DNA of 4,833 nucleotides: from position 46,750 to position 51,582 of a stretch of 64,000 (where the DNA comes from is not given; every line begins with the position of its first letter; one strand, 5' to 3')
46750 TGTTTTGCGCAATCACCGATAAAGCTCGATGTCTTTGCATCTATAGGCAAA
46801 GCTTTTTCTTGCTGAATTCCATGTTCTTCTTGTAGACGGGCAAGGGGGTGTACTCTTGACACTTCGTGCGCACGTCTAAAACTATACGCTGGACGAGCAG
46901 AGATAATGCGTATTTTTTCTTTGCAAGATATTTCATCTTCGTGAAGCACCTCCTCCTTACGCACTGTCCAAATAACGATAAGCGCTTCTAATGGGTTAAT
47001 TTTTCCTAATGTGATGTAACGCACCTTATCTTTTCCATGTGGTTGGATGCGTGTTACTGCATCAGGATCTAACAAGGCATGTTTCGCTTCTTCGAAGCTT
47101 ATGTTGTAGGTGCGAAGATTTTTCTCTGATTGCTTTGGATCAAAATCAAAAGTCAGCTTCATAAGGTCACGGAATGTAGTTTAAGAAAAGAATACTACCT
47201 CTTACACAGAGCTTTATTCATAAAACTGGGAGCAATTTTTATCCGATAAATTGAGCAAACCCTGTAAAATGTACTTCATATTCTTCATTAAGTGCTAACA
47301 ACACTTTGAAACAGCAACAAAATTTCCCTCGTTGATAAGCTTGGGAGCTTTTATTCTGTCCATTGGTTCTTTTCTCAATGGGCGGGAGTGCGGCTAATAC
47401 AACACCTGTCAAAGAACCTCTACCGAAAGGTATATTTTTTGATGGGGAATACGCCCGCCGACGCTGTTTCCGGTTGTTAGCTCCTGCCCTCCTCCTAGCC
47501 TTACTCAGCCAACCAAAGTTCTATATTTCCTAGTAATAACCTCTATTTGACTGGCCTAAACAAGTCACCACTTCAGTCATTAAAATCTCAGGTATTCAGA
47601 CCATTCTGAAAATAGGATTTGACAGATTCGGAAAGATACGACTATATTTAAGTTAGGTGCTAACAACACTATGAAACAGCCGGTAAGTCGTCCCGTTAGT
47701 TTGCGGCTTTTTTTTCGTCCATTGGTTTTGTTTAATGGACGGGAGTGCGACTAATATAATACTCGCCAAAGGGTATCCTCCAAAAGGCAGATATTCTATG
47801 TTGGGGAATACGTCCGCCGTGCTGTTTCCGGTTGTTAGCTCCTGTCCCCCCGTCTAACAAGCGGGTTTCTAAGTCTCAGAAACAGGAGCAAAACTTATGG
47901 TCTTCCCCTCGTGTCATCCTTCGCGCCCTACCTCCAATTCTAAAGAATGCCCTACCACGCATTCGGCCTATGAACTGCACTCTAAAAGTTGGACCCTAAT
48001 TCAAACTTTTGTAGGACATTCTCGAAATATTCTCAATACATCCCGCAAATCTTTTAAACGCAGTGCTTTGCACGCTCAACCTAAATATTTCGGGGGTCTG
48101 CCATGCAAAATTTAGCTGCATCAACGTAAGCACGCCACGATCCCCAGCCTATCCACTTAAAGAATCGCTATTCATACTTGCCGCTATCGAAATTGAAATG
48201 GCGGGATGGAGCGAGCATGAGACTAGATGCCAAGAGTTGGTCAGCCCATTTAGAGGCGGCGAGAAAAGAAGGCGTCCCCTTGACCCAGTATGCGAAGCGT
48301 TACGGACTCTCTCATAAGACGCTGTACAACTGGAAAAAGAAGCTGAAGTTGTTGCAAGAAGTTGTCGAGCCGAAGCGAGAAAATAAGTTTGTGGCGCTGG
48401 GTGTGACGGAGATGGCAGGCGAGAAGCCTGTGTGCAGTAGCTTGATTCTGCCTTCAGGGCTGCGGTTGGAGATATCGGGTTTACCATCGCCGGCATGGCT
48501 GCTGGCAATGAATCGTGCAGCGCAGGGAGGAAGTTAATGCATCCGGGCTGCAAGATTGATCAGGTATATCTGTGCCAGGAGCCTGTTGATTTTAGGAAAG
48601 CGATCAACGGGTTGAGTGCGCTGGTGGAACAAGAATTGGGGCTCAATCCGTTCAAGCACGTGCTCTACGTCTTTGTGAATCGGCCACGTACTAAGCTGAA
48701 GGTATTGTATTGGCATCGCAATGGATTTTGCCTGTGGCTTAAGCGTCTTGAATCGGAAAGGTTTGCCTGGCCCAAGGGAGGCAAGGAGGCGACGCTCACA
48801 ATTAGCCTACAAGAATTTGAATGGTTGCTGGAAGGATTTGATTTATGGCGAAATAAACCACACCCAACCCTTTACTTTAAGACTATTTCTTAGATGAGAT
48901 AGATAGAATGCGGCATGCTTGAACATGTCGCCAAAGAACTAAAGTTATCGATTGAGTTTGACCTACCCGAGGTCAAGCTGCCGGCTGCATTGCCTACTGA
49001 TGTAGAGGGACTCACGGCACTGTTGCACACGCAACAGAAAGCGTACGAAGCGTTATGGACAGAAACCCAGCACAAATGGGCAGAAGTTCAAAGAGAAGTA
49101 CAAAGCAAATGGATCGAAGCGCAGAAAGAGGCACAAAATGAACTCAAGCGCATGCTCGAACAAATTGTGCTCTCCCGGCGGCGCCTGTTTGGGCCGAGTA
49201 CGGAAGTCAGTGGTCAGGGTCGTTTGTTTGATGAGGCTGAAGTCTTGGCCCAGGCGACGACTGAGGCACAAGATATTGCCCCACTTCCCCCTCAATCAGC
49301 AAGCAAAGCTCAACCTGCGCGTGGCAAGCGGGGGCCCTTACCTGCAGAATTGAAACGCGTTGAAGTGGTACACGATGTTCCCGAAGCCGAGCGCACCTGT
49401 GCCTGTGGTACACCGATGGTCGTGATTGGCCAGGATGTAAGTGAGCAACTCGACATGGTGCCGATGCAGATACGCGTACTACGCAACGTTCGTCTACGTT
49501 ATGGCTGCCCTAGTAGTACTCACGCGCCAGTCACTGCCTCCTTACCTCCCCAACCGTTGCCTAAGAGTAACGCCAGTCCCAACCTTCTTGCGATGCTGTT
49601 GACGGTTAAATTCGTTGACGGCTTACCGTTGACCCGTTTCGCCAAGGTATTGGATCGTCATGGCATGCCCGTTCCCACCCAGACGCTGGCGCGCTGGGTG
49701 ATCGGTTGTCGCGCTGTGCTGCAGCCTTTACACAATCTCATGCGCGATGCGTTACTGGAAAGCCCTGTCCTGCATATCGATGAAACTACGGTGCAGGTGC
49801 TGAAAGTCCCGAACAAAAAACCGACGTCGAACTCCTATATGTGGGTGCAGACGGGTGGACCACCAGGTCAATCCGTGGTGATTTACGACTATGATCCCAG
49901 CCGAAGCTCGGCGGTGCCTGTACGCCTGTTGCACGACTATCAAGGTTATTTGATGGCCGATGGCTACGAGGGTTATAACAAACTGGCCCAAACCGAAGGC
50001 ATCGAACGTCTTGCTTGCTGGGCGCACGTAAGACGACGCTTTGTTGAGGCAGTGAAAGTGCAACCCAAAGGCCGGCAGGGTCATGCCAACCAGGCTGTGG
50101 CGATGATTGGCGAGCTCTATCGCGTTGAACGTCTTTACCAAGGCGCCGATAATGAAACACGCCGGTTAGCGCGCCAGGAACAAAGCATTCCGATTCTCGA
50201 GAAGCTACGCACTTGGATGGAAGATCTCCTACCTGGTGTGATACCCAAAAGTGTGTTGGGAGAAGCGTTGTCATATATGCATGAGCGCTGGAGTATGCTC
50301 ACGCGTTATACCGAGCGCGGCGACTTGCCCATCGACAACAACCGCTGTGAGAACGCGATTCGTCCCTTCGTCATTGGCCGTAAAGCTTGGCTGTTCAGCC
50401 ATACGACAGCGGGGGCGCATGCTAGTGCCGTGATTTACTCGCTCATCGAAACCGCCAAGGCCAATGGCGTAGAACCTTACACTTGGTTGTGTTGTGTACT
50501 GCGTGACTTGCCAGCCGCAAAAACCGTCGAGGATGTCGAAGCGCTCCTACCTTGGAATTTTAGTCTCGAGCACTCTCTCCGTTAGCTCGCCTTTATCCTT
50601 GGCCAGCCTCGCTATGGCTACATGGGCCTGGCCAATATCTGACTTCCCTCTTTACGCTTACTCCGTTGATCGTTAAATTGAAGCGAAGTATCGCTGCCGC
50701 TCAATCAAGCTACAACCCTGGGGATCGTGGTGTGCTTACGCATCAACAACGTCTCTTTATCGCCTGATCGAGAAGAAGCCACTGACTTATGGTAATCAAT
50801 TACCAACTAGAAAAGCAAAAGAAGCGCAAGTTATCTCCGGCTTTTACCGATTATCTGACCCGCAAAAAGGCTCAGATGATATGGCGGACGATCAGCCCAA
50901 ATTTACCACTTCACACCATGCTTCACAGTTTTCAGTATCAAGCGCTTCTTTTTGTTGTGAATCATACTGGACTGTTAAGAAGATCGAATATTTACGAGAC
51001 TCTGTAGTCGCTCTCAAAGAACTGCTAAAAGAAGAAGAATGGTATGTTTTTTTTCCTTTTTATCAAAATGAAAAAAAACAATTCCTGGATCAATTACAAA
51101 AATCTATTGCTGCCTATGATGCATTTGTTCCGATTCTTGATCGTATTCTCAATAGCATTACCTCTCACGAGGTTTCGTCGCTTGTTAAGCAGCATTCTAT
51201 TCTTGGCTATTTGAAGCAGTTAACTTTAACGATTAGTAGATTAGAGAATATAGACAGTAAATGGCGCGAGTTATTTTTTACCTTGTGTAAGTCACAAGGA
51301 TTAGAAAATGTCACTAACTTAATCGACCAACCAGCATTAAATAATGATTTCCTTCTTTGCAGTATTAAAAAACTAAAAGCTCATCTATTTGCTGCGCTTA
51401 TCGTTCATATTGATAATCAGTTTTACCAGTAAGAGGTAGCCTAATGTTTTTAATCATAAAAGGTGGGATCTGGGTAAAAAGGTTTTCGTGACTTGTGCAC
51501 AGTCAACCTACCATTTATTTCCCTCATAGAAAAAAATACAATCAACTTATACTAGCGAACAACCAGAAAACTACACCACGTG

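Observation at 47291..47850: Two tandem ~200-nt paralogous elements with closing helices, a compensatory substitution and mutually exclusive pairings: candidate structured RNAs of unknown class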

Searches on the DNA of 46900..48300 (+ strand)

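Call 5: search_rna_families(source=window, start=46900, end=48300, threshold=evalue, max_evalue=10, show_alignments=3)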
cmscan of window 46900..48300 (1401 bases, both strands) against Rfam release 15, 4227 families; matches with E-value up to 10: 3.
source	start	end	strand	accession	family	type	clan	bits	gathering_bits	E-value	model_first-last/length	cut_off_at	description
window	47380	47497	+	RF02221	sRNA-Xcc1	Gene; sRNA;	-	49.9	53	1.5e-07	1-87/87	no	sRNA-Xcc1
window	47737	47855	+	RF02221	sRNA-Xcc1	Gene; sRNA;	-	47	53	7.2e-07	1-87/87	no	sRNA-Xcc1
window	47699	47813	+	RF00586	SNORA12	Gene; snRNA; snoRNA; HACA-box;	-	15.8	45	2.6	1-148/148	no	Small nucleolar RNA SNORA12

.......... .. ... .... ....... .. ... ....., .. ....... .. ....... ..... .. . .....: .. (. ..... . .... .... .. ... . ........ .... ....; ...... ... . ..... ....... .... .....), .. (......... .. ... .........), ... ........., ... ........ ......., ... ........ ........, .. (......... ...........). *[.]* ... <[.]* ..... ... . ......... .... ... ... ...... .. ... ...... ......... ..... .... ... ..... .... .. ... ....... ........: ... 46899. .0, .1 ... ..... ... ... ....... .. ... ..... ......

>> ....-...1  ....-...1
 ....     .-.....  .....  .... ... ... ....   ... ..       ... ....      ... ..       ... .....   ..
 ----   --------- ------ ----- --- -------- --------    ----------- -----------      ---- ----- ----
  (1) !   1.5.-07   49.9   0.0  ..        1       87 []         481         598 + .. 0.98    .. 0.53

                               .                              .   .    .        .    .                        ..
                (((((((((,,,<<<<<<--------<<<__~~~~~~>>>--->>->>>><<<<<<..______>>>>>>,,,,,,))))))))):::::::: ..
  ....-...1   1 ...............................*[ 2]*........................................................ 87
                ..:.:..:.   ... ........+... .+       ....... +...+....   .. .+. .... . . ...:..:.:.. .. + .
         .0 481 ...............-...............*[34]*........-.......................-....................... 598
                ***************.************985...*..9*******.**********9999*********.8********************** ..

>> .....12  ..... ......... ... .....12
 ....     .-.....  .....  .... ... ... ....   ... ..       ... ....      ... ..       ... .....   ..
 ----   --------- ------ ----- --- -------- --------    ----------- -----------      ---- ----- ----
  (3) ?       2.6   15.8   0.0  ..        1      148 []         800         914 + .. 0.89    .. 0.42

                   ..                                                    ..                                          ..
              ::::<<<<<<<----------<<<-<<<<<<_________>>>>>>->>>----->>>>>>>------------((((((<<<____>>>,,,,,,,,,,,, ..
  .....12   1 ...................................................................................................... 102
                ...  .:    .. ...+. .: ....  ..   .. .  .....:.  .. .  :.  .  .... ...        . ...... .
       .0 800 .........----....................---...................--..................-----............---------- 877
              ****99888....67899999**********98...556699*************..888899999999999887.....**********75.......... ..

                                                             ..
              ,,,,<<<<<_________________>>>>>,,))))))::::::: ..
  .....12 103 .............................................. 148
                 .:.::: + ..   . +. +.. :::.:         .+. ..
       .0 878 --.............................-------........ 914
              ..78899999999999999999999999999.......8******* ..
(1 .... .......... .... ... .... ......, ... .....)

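Call 14: search_dna_similar(query=window:47281-47880:+, collection=plasmids, mode=distant, max_rows=30)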
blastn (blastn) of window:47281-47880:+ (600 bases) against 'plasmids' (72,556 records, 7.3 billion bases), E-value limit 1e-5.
No match.

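Call 36: search_dna_similar(query=window:47291-47900:+, collection=phages, mode=distant, max_evalue=0.01, max_rows=25)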
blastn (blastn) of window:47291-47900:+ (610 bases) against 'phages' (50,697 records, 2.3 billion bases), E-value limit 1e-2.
Records with a match: 1; places in all: 1; records where one place covers at least 80% of the query: 0.
Best place of each record, by identity: 90-95% 1.
By first word of the organism name: Acinetobacter 1.
By host as written in the record: Acinetobacter baumannii 4316 1.
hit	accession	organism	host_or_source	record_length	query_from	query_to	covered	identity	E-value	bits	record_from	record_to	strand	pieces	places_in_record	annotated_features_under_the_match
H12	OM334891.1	Acinetobacter phage 4316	Acinetobacter baumannii 4316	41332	80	116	6%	91.9%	1e-4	55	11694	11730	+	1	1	none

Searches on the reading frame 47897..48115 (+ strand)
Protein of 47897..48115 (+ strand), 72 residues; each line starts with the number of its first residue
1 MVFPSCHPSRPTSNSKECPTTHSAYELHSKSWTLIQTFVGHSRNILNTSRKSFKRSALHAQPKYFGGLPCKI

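Call 13: search_protein_families(library=pfam, proteins=[window:47897-48115:+], max_evalue=0.01)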
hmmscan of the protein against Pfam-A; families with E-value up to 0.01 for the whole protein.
window:47897-48115:+ (72 aa): 0 families

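Call 49: search_protein_families(library=phrogs, proteins=[window:47897-48112:+], max_evalue=0.1)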
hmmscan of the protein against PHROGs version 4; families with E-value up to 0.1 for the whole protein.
seq(72 aa): 0 families

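Call 68: find_homologous_proteins(query=window:47897-48112:+, max_evalue=0.01)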
Query window:47897-48112:+ (72 aa): 1 proteins with E <= 0.01 among 1 candidates.
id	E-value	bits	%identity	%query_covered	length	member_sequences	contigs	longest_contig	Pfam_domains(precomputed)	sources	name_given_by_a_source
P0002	2.4e-43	163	100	100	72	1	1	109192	-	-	-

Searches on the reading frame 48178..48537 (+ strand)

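Call 13: search_protein_families(library=pfam, proteins=[window:48178-48537:+], max_evalue=0.01)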
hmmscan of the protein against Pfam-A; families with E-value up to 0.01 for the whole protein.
window:48178-48537:+ (119 aa): 4 families
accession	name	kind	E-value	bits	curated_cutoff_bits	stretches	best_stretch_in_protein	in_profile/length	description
PF01527.26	HTH_Tnp_1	-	0.00016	22.3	24.1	1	30-66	21-56/75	Transposase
PF13384.12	HTH_23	-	0.0022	18.2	24.6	1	29-55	14-40/50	Homeodomain-like domain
PF13551.12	HTH_29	-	0.0032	18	28.1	1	28-55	7-35/64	Winged helix-turn helix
PF13518.12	HTH_28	-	0.0039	17.7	25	1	30-56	10-36/52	Helix-turn-helix domain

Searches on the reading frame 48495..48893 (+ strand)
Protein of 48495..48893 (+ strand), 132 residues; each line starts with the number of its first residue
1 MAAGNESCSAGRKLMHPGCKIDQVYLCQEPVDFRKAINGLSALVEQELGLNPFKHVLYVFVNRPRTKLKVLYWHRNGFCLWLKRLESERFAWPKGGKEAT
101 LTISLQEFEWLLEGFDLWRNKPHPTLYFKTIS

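Call 13: search_protein_families(library=pfam, proteins=[window:48495-48893:+], max_evalue=0.01)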
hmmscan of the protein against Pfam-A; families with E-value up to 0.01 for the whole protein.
window:48495-48893:+ (132 aa): 1 family
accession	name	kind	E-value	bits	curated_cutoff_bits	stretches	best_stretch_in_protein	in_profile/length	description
PF05717.18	TnpB_IS66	-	6.3e-38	129.2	26.6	1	23-121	2-100/101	IS66 Orf2 like protein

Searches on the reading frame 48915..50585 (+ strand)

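Call 13: search_protein_families(library=pfam, proteins=[window:48915-50585:+], max_evalue=0.01)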
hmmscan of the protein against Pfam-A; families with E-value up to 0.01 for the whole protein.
window:48915-50585:+ (556 aa): 4 families
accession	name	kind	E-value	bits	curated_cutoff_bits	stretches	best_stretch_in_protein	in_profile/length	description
PF03050.20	DDE_Tnp_IS66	-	5.2e-100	334.9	23.1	1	217-502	1-283/284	Transposase IS66 family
PF13817.11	DDE_Tnp_IS66_C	-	8.7e-17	61.5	30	1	509-547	1-39/39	IS66 C-terminal element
PF13005.12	zf-IS66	-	6.1e-12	46.2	27.3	1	159-199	1-43/46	zinc-finger binding domain of transposase IS66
PF13007.12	LZ_Tnp_IS66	-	2.6e-11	44.5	22.9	1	81-151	3-71/71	Transposase C of IS166 homeodomain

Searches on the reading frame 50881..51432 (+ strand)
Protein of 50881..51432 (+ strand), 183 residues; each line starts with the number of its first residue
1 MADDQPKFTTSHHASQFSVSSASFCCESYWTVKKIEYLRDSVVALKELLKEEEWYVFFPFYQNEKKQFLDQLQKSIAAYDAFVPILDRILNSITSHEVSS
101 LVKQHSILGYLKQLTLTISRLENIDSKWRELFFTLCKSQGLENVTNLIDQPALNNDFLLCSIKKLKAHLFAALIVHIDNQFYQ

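Call 13: search_protein_families(library=pfam, proteins=[window:50881-51432:+], max_evalue=0.01)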
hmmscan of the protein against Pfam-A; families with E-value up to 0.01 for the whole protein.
window:50881-51432:+ (183 aa): 0 families

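Call 71: predict_structure(protein=window:50881-51429:+)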
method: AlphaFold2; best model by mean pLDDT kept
length: 183 residues; sequences in the alignment: 1
mean_pLDDT: 54.9   pTM: 0.45
mean pLDDT of the five models: 54.9, 53.4, 41.4, 40.4, 37.5
residues with pLDDT >= 90: 0; 70-90: 8; 50-70: 124; < 50: 51
segments of 3 or more residues with pLDDT < 50: 1-34, 96-99, 101-103, 147-149, 151-153
pLDDT, mean of each block of 10 residues (from residue 1): 35 32 40 54 67 58 60 69 67 53 54 60 54 57 51 54 64 61 49
secondary structure, 60 per line:
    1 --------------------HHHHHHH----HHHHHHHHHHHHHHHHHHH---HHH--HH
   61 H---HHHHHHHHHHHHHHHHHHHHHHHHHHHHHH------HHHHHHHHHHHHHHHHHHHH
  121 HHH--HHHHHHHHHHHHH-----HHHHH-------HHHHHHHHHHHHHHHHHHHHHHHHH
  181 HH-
elements in order: H21-27 H32-50 H65-94 H101-123 H126-138 H144-148 H156-182
